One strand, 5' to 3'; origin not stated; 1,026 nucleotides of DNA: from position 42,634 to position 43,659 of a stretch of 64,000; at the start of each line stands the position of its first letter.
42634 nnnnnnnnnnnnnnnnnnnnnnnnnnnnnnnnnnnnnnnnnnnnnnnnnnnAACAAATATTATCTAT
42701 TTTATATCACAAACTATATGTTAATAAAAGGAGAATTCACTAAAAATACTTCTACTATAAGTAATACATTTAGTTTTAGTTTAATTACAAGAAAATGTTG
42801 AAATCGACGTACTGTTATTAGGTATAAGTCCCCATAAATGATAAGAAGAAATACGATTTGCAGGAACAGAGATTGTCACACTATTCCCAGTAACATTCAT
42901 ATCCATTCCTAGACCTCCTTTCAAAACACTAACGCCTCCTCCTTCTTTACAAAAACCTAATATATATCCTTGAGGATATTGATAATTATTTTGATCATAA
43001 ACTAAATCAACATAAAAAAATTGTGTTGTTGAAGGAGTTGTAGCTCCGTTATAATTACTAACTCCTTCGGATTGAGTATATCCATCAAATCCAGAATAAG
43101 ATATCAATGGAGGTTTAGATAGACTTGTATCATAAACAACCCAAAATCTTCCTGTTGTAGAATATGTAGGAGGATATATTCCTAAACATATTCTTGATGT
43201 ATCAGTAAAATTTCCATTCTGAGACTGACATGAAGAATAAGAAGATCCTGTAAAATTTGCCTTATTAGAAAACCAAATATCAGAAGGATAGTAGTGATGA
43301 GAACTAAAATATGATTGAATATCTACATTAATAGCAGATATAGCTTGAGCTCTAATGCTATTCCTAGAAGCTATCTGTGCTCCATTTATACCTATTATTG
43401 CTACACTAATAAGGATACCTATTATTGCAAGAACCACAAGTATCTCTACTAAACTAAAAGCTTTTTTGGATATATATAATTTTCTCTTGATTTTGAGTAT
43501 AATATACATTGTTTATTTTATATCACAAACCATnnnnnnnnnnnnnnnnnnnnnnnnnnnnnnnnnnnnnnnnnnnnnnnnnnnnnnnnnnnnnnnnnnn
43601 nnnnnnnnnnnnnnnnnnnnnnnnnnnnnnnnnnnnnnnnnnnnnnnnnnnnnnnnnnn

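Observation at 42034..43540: Tandem type IV pilin paralogs sharing a ~260-bp near-identical 5' region and promoter, with divergent C-terminal domains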

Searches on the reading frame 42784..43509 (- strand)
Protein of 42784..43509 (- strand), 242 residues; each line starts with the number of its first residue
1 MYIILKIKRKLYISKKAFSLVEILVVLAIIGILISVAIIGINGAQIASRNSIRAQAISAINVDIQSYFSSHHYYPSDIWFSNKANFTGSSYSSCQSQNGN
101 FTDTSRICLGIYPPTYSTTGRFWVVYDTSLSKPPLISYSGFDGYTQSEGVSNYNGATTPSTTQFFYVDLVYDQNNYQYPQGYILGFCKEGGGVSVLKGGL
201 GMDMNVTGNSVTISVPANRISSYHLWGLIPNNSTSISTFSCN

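Call 7: search_protein_families(library=pfam, proteins=[window:42784-43509:-], max_evalue=0.01)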
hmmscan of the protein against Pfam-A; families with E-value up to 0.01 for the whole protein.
window:42784-43509:- (242 aa): 1 family
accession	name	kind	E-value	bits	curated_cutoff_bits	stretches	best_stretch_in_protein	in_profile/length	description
PF07963.17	N_methyl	-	3.5e-06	26.8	21.2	1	15-37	4-26/27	Prokaryotic N-terminal methylation motif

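Call 9: find_encoding_contigs(protein=window:42784-43509:-, flank=10000, max_places=10)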
Protein window:42784-43509:- (242 aa): 14 contigs read that carry it; 4 places shown.
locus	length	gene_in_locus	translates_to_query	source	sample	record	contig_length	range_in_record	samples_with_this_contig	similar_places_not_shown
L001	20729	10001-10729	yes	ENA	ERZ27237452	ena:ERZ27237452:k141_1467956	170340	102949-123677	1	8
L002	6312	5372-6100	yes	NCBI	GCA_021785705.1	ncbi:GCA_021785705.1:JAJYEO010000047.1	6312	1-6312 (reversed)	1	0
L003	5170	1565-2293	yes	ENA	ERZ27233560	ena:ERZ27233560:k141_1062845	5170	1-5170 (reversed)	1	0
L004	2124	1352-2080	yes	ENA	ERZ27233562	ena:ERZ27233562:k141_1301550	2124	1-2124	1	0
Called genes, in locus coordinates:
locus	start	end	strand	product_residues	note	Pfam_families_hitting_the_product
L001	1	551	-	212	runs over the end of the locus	PF02706:Wzz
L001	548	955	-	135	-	PF00075:RNase_H, PF13456:RVT_3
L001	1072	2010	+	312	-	PF00512:HisKA, PF02518:HATPase_c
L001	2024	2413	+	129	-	PF00072:Response_reg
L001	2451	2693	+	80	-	-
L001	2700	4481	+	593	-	PF00009:GTP_EFTU, PF01926:MMR_HSR1 (weak), PF00679:EFG_C, PF06421:LepA_C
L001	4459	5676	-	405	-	PF01522:Polysacc_deac_1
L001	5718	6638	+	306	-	PF01040:UbiA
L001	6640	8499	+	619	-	PF00580:UvrD-helicase, PF13245:AAA_19, PF13604:AAA_30 (faint), PF01443:Viral_helicase1 (faint), PF13361:UvrD_C, PF13538:UvrD_C_2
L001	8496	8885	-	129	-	-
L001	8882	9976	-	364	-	PF00478:IMPDH, PF05690:ThiG (faint), PF03060:NMO, PF00977:His_biosynth (faint), PF01070:FMN_dh, PF01645:Glu_synthase (weak)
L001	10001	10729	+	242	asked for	PF07963:N_methyl (weak)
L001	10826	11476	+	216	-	PF07963:N_methyl (faint)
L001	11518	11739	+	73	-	PF01106:NifU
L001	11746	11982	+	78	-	PF06902:Fer4_19 (weak), PF13459:Fer4_15, PF13370:Fer4_13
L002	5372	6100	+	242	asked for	PF07963:N_methyl (weak)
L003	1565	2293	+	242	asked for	PF07963:N_methyl (weak)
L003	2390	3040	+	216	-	PF07963:N_methyl (faint)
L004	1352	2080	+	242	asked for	PF07963:N_methyl (weak)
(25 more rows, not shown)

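Call 11: find_homologous_proteins(query=window:42784-43509:-, max_evalue=0.001)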
Query window:42784-43509:- (242 aa): 4 proteins with E <= 0.001 among 462 candidates.
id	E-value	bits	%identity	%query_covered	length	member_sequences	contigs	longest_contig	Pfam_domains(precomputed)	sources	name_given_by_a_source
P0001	6.9e-140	482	100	90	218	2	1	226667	-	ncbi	-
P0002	5.8e-51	191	52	93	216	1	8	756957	PF07963.18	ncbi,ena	-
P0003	2.1e-50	190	47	94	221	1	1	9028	PF07963.18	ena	-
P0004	2.1e-41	160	44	93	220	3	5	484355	PF07963.18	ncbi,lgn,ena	-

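Call 13: find_encoding_contigs(protein=P0004, flank=10000, max_places=6)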
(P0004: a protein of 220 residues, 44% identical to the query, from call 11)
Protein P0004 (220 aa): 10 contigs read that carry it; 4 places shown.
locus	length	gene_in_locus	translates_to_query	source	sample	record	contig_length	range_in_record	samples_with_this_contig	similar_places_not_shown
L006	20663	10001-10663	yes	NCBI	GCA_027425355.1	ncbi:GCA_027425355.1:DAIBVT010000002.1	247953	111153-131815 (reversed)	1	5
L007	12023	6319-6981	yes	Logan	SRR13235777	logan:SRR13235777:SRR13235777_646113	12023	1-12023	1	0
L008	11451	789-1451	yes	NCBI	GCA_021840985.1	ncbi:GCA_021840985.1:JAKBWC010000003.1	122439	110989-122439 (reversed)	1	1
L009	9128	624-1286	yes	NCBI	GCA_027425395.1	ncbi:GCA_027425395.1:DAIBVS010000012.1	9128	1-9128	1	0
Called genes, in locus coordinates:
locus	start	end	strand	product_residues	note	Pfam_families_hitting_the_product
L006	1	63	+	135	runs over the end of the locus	-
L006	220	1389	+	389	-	PF17964:Big_10, PF03734:YkuD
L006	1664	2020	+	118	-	PF01649:Ribosomal_S20p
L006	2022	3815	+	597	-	PF00009:GTP_EFTU, PF01926:MMR_HSR1 (weak), PF03144:GTP_EFTU_D2, PF00679:EFG_C, PF06421:LepA_C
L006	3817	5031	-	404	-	PF01522:Polysacc_deac_1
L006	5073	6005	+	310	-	PF01040:UbiA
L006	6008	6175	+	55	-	-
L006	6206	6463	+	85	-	-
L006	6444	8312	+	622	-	PF00580:UvrD-helicase, PF13245:AAA_19, PF01443:Viral_helicase1 (faint), PF13361:UvrD_C, PF13538:UvrD_C_2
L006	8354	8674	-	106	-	-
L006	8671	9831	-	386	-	PF00478:IMPDH, PF03060:NMO, PF01070:FMN_dh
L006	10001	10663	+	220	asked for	PF07963:N_methyl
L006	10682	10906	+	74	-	PF01106:NifU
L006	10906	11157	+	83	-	PF06902:Fer4_19 (weak), PF13370:Fer4_13, PF13459:Fer4_15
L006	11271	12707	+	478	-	PF19295:SufBD_N, PF01458:SUFBD_core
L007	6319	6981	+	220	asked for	PF07963:N_methyl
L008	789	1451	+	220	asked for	PF07963:N_methyl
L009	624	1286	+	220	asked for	PF07963:N_methyl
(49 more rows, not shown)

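Call 14: find_encoding_contigs(protein=P0003, flank=10000, max_places=6)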
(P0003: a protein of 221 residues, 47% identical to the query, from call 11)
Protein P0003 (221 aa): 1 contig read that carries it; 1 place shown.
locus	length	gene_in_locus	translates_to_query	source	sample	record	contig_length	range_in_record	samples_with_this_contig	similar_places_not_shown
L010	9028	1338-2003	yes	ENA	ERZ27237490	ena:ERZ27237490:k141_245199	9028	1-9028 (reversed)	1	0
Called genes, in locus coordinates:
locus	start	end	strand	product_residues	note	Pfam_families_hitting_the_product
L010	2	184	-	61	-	?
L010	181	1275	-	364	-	PF00478:IMPDH, PF03060:NMO, PF00977:His_biosynth (faint), PF04131:NanE (weak), PF01070:FMN_dh, PF01645:Glu_synthase (weak)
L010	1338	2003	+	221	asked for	PF07963:N_methyl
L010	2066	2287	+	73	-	PF01106:NifU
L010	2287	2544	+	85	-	PF06902:Fer4_19 (weak), PF13370:Fer4_13, PF13459:Fer4_15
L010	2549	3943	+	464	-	PF19295:SufBD_N, PF01458:SUFBD_core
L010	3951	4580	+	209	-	PF01458:SUFBD_core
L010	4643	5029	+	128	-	PF02082:Rrf2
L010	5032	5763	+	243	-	PF02463:SMC_N, PF00005:ABC_tran, PF13304:AAA_21 (faint)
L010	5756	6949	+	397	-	PF00266:Aminotran_5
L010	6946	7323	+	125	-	PF01592:NifU_N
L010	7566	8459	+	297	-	PF13489:Methyltransf_23, PF13847:Methyltransf_31, PF08241:Methyltransf_11, PF13649:Methyltransf_25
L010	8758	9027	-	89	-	?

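Call 16: find_related_loci(query=A2, collection=genome_contigs, flank=6000)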
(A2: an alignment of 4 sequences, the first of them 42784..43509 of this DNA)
Query A2 (242 aa) in genome_contigs; peptide patterns used: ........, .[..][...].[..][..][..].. (x = any residue, [..] = any of these).
123 stretches matched a pattern; 6 encode a relative of the query (tblastn E <= 1e-3); 6 distinct loci.
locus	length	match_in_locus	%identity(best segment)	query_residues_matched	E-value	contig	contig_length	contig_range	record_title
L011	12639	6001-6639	44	2-229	1e-48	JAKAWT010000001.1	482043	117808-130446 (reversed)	MAG: bacterium isolate YP4.bin81 NODE_7_length_482043_cov_12.846384, whole genome shotgun sequence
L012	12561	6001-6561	43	10-217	6e-44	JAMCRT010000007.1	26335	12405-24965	MAG: Patescibacteria group bacterium isolate FK_Sedi_A_Bin.248 NODE_3842_length_26335_cov_4.32031, whole genome shotgun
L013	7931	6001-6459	44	16-199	7e-38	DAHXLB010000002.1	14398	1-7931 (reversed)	MAG TPA_asm: bacterium isolate clean1586 k141_488874, whole genome shotgun sequence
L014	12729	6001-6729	34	1-237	1e-30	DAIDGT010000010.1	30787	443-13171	MAG TPA_asm: bacterium isolate clean329 NODE_10_length_30787_cov_4.357929, whole genome shotgun sequence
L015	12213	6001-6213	32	13-83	5e-7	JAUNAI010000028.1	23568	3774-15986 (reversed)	MAG: Planctomycetia bacterium isolate S19M_St_30 NODE_528_length_23568_cov_14.673627, whole genome shotgun sequence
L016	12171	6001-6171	39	15-71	2e-5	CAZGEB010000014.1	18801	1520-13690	MAG TPA_asm: uncultured Candidatus Saccharibacteria bacterium isolate SRP278252_co2_93 genome assembly, contig: NODE_603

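Call 32: search_protein_families(library=ncbifam, proteins=[window:42784-43509:-, P0003, P0004], max_evalue=0.01)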
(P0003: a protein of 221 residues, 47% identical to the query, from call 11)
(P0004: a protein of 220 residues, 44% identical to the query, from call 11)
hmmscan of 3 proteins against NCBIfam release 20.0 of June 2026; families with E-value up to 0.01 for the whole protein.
window:42784-43509:- (242 aa): 7 families
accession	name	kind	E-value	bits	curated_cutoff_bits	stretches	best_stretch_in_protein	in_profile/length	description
TIGR02532.1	IV_pilin_GFxxxE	domain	2.1e-06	27.3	16.3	1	16-38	2-24/24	prepilin-type N-terminal cleavage/methylation domain-containing protein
NF041775.1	typeIV_PilA_Myxo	equivalog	2.6e-06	27.5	400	1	15-86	10-78/214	type IV pilin protein PilA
TIGR01708.2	typeII_sec_gspH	equivalog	6.3e-05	23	80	1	17-45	3-31/169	type II secretion system minor pseudopilin GspH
TIGR01710.1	typeII_sec_gspG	equivalog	0.00013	22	88.85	1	17-76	2-61/134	type II secretion system major pseudopilin GspG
NF041013.1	T4P_ComGE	equivalog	0.00023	21.2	49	1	15-67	3-56/83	competence type IV pilus minor pilin ComGE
NF040999.1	pilin_ComGC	equivalog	0.00032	20.8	75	1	15-47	1-33/84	competence type IV pilus major pilin ComGC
TIGR02596.1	TIGR02596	subfamily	0.00062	19.9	70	1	18-55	1-38/196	Verru_Chthon cassette protein D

P0003 (221 aa): 12 families
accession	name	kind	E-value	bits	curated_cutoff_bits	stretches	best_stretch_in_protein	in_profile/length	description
TIGR02532.1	IV_pilin_GFxxxE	domain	4.2e-09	35.9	16.3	1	3-25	2-24/24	prepilin-type N-terminal cleavage/methylation domain-containing protein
NF040999.1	pilin_ComGC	equivalog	1.7e-07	31.4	75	1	3-55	2-54/84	competence type IV pilus major pilin ComGC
NF041775.1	typeIV_PilA_Myxo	equivalog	2e-07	31.2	400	1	3-92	11-98/214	type IV pilin protein PilA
TIGR01710.1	typeII_sec_gspG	equivalog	2.4e-06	27.6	88.85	1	4-64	2-62/134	type II secretion system major pseudopilin GspG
TIGR01708.2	typeII_sec_gspH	equivalog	1.2e-05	25.3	80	1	3-32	2-31/169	type II secretion system minor pseudopilin GspH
NF007862.0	PRK10574.1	equivalog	4.3e-05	23.7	138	1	3-26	5-28/145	prepilin peptidase-dependent pilin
NF041013.1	T4P_ComGE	equivalog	4.9e-05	23.3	49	1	4-76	5-78/83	competence type IV pilus minor pilin ComGE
TIGR02596.1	TIGR02596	subfamily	5.3e-05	23.4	70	1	5-35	1-30/196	Verru_Chthon cassette protein D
TIGR01707.1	gspI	equivalog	0.00049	20.5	44.35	1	4-43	1-39/101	type II secretion system minor pseudopilin GspI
NF040982.1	ComGD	equivalog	0.00084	19.8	70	1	3-27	2-26/139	competence type IV pilus minor pilin ComGD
NF007800.0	PRK10506.1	equivalog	0.0022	17.8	158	1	3-30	9-36/163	prepilin peptidase-dependent protein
NF002132.0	PRK00971.1-1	equivalog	0.0024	17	381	1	20-85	40-102/308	glutaminase B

P0004 (220 aa): 11 families
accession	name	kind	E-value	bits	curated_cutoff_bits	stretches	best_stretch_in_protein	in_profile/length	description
NF041775.1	typeIV_PilA_Myxo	equivalog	2.6e-09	37.3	400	1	8-72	5-69/214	type IV pilin protein PilA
TIGR01710.1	typeII_sec_gspG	equivalog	2.1e-07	31.1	88.85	1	15-75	2-62/134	type II secretion system major pseudopilin GspG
TIGR02532.1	IV_pilin_GFxxxE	domain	1.6e-06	27.7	16.3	1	15-36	3-24/24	prepilin-type N-terminal cleavage/methylation domain-containing protein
NF040999.1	pilin_ComGC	equivalog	2.4e-06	27.6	75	1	14-67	2-55/84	competence type IV pilus major pilin ComGC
TIGR01708.2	typeII_sec_gspH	equivalog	2.7e-06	27.5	80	1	14-43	2-31/169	type II secretion system minor pseudopilin GspH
TIGR02596.1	TIGR02596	subfamily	1.8e-05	24.9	70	1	16-45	1-30/196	Verru_Chthon cassette protein D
NF007862.0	PRK10574.1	equivalog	5.8e-05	23.3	138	1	12-36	3-27/145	prepilin peptidase-dependent pilin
NF007800.0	PRK10506.1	equivalog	0.0002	21.2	158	1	9-101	4-96/163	prepilin peptidase-dependent protein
NF041013.1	T4P_ComGE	equivalog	0.00062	19.8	49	1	15-82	5-73/83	competence type IV pilus minor pilin ComGE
TIGR01707.1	gspI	equivalog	0.00078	19.9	44.35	1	15-63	1-48/101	type II secretion system minor pseudopilin GspI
NF040982.1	ComGD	equivalog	0.007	16.8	70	1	14-64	2-52/139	competence type IV pilus minor pilin ComGD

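Call 38: predict_structure(alignment_id=A2)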
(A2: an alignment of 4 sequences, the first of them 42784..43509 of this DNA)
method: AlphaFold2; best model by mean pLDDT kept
length: 242 residues; sequences in the alignment: 4
mean_pLDDT: 46.8   pTM: 0.43
mean pLDDT of the five models: 46.8, 44.9, 44.7, 44.3, 43.6
residues with pLDDT >= 90: 0; 70-90: 23; 50-70: 77; < 50: 142
segments of 3 or more residues with pLDDT < 50: 39-162, 173-178, 189-191, 230-233
pLDDT, mean of each block of 10 residues (from residue 1): 56 52 69 56 33 28 35 36 36 40 36 32 33 23 28 31 58 50 58 58 73 78 61 60 55
secondary structure, 60 per line:
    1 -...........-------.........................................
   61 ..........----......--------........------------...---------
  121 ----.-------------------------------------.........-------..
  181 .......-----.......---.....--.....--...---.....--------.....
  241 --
elements in order: H2-12 H20-70 E78-80 H89-96 E109-111 E163-171 E179-187 E193-199 E203-207 E210-214 E223-227 E236-240

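Call 44: find_related_loci(query=A2, collection=metagenome_contigs, flank=4000)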
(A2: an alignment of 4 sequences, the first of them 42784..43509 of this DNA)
Query A2 (242 aa) in metagenome_contigs; peptide patterns used: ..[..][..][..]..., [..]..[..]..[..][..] (x = any residue, [..] = any of these).
308 stretches matched a pattern, but none encodes a relative of the query by tblastn (E <= 1e-3).

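Call 50: search_protein_representatives(alignment_id=A2)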
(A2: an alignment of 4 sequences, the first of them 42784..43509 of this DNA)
Query: 4 sequences, 228 profile positions. Proteins with E-value up to 0.001 (for the whole library): 39468; up to 1e-10: 235; up to 1e-30: 4. The best 150 are listed.
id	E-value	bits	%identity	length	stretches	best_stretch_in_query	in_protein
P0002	4.4e-105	366.8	-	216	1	1-227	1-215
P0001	2.1e-99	348.2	-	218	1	22-228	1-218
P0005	2.3e-70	253.2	-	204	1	12-228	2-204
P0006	3.4e-47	177.4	-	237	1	11-228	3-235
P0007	1.9e-18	83.4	-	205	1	12-204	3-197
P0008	8.9e-17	77.9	-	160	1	11-106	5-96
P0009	1.4e-16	77.3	-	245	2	12-73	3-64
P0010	2.1e-16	76.7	-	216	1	11-193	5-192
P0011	2.2e-16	76.6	-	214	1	8-204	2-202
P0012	4.8e-16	75.5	-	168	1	7-154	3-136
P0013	8.9e-16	74.7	-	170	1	9-119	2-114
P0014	9.5e-16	74.6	-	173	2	9-101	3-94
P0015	1.5e-15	73.9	-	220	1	9-204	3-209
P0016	4.5e-15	72.4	-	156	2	9-81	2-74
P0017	1.0e-14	71.2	-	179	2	9-78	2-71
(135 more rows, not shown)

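Call 62: search_solved_structures(query=A2, max_evalue=0.001)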
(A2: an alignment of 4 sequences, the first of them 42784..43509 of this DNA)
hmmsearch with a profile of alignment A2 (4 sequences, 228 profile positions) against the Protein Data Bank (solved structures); distinct sequences matched with E-value up to 0.001: 7.
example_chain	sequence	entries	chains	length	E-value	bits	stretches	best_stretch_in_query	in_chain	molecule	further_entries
9egp_A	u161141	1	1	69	7.4e-12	48.7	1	10-72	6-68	Geopilin domain 1 protein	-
7tgg_A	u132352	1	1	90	6.4e-10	42.4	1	8-73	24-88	Geopilin domain 1 protein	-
2m7g_A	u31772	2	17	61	6.6e-08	35.8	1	15-73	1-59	Geopilin domain 1 protein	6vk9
8tj2_C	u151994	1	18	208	6.7e-06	29.2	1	15-72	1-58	Type IV major pilin protein PilA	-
9laa_A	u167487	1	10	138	9.6e-05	25.4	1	7-35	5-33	Type IV pilin protein PilA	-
8pfb_G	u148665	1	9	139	0.00051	23.1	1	15-78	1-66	Type IV pilin PilE1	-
5kua_A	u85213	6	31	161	0.00088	22.3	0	15-110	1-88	pilin | Neisseria meningitidis PilE variant SB-GATDH | Neisseria meningitidis PilE, SB-DATDH variant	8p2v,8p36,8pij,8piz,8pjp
